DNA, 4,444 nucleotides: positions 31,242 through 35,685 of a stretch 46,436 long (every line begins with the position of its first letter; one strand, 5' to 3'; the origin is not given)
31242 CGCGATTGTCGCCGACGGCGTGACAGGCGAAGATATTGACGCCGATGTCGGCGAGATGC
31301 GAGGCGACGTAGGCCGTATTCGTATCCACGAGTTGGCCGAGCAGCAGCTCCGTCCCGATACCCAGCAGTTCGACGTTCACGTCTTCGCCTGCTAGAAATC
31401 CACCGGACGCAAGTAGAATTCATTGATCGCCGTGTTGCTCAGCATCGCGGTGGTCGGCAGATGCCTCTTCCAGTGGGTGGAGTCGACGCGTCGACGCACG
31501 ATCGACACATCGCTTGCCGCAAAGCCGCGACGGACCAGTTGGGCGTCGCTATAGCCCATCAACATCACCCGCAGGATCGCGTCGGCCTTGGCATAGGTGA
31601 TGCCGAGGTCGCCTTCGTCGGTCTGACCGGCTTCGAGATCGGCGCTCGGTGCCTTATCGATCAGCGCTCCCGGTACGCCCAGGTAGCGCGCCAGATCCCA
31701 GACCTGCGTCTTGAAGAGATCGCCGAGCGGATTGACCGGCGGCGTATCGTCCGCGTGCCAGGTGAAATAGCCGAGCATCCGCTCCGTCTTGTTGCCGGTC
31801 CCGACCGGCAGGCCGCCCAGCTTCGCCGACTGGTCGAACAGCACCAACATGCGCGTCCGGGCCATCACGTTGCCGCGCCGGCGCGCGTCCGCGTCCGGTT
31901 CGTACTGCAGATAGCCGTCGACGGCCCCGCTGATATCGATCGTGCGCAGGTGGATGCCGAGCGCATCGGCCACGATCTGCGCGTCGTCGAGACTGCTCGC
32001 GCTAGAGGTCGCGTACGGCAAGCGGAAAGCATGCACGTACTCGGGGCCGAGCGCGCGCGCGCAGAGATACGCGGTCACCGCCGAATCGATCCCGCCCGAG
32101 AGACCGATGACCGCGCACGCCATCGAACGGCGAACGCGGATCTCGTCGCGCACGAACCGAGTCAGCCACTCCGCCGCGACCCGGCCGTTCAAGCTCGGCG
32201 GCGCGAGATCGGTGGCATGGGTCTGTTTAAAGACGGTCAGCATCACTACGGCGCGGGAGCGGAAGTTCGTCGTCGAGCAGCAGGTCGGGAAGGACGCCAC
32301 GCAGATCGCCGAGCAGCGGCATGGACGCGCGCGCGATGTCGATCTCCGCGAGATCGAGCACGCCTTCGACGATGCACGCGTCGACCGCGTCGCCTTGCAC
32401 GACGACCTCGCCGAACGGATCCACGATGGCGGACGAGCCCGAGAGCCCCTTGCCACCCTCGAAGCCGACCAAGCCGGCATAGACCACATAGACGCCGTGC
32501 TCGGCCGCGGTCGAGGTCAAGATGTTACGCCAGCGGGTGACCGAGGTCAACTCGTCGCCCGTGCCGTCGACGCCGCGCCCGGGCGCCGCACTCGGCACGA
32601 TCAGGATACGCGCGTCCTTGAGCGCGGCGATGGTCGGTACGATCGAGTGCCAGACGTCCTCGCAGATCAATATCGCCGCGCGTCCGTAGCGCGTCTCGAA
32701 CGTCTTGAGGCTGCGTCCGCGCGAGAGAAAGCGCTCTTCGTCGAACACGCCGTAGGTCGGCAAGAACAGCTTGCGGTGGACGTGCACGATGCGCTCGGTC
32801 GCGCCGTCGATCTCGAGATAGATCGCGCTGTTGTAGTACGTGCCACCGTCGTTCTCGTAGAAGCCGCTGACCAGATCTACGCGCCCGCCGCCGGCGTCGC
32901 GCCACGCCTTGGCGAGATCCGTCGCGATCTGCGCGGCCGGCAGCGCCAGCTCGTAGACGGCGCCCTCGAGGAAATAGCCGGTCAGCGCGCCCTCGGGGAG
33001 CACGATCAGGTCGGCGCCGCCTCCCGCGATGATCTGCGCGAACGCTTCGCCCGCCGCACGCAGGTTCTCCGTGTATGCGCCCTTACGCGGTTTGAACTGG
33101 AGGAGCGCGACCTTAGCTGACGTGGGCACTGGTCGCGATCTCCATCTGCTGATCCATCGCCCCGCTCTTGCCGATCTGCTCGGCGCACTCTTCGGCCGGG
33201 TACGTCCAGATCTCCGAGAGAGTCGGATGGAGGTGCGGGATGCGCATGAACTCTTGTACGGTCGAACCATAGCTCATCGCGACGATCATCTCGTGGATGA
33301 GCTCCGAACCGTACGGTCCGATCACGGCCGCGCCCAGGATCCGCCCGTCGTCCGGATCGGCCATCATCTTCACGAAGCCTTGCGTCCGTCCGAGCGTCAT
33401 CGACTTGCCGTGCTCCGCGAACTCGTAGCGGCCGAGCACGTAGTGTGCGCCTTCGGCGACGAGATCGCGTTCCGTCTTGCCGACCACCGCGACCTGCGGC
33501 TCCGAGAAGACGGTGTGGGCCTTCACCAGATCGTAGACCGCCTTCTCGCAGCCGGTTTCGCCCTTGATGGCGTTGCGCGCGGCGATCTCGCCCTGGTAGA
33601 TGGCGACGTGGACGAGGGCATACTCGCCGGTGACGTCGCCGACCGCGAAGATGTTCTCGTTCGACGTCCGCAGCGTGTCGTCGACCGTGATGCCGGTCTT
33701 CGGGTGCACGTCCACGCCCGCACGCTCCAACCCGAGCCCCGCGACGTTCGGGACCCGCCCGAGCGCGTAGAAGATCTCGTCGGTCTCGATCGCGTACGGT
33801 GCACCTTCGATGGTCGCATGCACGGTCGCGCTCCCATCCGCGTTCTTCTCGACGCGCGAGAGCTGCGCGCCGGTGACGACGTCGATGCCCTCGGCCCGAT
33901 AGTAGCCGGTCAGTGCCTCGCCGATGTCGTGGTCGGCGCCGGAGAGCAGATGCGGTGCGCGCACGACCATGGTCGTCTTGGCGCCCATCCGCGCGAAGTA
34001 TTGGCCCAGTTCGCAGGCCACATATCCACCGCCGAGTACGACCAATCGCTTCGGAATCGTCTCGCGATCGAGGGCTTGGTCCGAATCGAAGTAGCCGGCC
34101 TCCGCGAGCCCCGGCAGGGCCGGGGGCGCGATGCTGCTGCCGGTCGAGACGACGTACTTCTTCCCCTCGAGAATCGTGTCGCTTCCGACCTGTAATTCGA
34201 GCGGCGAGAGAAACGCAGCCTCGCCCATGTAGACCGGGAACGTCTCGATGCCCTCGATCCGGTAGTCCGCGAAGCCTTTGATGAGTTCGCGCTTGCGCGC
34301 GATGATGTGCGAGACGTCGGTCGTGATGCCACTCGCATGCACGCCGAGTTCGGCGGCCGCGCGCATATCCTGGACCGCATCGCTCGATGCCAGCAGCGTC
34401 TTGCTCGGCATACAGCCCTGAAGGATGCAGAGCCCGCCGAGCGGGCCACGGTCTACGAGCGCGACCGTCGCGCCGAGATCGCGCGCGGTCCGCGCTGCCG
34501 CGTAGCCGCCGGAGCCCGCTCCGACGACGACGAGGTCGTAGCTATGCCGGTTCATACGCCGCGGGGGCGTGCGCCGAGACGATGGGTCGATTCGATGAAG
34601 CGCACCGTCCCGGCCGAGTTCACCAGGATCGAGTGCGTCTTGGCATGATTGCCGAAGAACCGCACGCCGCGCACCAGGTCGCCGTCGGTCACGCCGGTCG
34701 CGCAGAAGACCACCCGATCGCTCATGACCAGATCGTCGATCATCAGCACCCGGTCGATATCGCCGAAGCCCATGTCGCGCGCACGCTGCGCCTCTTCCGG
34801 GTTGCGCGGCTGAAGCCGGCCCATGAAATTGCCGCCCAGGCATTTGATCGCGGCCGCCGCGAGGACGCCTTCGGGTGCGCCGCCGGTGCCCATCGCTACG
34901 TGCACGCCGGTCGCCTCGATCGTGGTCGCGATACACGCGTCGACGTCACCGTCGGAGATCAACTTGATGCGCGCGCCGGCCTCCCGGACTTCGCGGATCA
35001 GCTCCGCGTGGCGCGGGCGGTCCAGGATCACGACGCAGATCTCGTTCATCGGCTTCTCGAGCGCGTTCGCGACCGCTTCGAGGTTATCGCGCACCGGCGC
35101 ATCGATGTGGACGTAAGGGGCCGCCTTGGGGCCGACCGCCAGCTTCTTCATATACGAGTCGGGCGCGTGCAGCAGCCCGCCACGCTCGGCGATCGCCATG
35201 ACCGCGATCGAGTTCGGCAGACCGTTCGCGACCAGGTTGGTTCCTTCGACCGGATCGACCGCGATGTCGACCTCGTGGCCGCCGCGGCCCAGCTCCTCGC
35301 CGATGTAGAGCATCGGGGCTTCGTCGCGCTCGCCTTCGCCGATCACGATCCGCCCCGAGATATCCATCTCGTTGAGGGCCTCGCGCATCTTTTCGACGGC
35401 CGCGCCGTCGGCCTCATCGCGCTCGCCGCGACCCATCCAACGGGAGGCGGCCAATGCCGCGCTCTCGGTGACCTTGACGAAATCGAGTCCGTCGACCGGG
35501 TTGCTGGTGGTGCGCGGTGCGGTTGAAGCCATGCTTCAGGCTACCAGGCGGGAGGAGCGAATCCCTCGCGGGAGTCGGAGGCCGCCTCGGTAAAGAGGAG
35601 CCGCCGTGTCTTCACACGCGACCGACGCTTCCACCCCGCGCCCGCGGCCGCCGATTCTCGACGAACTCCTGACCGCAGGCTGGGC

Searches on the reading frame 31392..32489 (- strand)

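Call 8: search_protein_families(library=pfam, proteins=[window:31392-32489:-], max_evalue=0.001)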
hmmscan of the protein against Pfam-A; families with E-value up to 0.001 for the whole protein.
window:31392-32489:- (365 aa): 4 families
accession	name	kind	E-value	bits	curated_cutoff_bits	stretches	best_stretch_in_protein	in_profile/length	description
PF02540.23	NAD_synthase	-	1e-61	208.6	21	1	109-345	5-242/242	NAD synthase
PF06508.19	QueC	-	3.2e-05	24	22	1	126-187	2-61/210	Queuosine biosynthesis protein QueC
PF00733.27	Asn_synthase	-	0.0003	21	21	1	130-187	24-80/354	Asparagine synthase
PF03054.22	tRNA_Me_trans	-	0.00069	19.8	20.6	0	127-186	4-72/202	tRNA methyl transferase HUP domain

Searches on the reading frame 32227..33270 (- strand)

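Call 8: search_protein_families(library=pfam, proteins=[window:32227-33270:-], max_evalue=0.001)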
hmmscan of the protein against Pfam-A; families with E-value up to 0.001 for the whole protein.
window:32227-33270:- (347 aa): 1 family
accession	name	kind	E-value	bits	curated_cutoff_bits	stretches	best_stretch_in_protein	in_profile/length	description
PF00795.27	CN_hydrolase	-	1.3e-32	113.6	23.2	1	53-310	1-251/256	Carbon-nitrogen hydrolase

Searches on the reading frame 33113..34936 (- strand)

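Call 8: search_protein_families(library=pfam, proteins=[window:33113-34936:-], max_evalue=0.001)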
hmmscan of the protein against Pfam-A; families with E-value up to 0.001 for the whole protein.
window:33113-34936:- (607 aa): 9 families
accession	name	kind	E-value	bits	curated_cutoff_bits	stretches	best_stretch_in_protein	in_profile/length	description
PF07992.20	Pyr_redox_2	-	1.6e-60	205.5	26.1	1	133-449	1-291/291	Pyridine nucleotide-disulphide oxidoreductase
PF02852.28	Pyr_redox_dim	-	2.6e-28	98.8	25.3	1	474-578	3-107/110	Pyridine nucleotide-disulphide oxidoreductase, dimerisation domain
PF00070.33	Pyr_redox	-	3.1e-23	82.5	22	1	297-373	1-78/82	Pyridine nucleotide-disulphide oxidoreductase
PF01134.28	GIDA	-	3.4e-08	33.4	22.1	1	134-214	1-75/391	Glucose inhibited division protein A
PF12831.13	FAD_oxidored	-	6.3e-06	26.2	27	1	134-179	1-47/416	FAD dependent oxidoreductase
PF01262.27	AlaDh_PNT_C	-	0.00013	21.9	23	0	135-163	31-59/214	Alanine dehydrogenase/PNT, C-terminal domain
PF00890.30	FAD_binding_2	-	0.00021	21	20.4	0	134-166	1-33/414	FAD binding domain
PF13738.12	Pyr_redox_3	-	0.00059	19.6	30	0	295-433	164-305/305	Pyridine nucleotide-disulphide oxidoreductase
PF03486.20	HI0933_like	-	0.00073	19.5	50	0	134-165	2-33/244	HI0933-like protein Rossmann domain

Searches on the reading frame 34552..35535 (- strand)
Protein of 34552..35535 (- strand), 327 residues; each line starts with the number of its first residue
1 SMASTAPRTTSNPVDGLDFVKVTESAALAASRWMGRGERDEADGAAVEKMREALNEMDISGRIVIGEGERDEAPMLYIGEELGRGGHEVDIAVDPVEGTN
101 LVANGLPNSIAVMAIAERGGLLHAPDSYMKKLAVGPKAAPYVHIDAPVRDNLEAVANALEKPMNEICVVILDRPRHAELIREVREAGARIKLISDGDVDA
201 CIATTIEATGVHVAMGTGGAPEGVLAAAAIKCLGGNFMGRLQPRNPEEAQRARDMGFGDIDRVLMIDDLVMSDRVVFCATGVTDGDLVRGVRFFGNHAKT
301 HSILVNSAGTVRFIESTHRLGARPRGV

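Call 8: search_protein_families(library=pfam, proteins=[window:34552-35535:-], max_evalue=0.001)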
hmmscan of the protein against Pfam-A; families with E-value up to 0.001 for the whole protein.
window:34552-35535:- (327 aa): 1 family
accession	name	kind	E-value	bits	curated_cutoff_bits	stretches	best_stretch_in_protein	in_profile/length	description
PF03320.18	FBPase_glpX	-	2.2e-137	457.5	27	1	17-318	5-307/307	Bacterial fructose-1,6-bisphosphatase, glpX-encoded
